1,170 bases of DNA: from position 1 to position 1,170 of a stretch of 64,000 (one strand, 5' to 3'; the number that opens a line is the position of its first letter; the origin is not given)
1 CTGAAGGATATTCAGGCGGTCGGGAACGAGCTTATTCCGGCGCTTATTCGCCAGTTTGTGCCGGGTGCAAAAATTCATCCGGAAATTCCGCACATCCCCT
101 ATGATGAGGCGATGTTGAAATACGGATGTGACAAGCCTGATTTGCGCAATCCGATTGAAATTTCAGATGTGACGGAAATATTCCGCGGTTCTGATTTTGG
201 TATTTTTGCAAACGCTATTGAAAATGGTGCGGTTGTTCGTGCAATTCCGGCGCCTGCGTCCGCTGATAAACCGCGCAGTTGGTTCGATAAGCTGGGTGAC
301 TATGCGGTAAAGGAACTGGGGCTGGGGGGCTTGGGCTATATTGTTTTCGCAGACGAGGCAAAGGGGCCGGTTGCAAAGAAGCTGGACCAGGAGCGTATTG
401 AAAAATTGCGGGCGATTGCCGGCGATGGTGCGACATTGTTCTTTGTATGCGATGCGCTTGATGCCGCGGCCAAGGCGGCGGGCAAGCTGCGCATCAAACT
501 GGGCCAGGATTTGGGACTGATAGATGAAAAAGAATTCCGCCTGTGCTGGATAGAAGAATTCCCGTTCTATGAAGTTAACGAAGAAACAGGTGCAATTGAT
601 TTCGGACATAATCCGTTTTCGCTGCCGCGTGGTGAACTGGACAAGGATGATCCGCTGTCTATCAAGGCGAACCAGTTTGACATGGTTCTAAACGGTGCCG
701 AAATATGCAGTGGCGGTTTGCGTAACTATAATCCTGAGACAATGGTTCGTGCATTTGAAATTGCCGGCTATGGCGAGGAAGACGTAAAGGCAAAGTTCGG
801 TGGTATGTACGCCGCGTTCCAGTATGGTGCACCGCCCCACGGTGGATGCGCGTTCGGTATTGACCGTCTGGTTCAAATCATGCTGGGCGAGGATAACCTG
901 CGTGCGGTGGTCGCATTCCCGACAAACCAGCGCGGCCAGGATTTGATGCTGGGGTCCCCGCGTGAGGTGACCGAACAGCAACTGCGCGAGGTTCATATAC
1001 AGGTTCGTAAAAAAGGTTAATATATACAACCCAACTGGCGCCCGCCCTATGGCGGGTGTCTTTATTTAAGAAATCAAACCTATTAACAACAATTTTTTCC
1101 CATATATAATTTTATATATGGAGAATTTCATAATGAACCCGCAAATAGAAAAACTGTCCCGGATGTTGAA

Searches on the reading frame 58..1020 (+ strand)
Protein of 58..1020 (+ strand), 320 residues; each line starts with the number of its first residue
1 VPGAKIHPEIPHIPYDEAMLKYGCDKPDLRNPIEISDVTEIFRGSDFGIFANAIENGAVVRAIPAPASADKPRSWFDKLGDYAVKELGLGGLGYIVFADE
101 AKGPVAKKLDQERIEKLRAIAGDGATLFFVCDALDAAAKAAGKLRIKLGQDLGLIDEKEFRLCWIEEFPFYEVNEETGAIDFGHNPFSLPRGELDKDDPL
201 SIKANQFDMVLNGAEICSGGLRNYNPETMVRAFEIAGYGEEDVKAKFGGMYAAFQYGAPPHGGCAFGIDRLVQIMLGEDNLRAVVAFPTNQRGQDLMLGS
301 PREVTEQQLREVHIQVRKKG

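Call 44: search_protein_families(library=pfam, proteins=[window:58-1020:+], max_evalue=0.0001)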
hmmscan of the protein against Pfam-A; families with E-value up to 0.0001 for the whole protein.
window:58-1020:+ (320 aa): 2 families
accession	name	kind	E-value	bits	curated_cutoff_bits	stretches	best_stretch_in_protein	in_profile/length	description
PF00152.25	tRNA-synt_2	-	2.1e-41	142.4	25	1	7-291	154-308/308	tRNA synthetases class II (D, K and N)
PF02938.19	GAD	-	2.9e-08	34.3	23.4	1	50-140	1-94/95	GAD domain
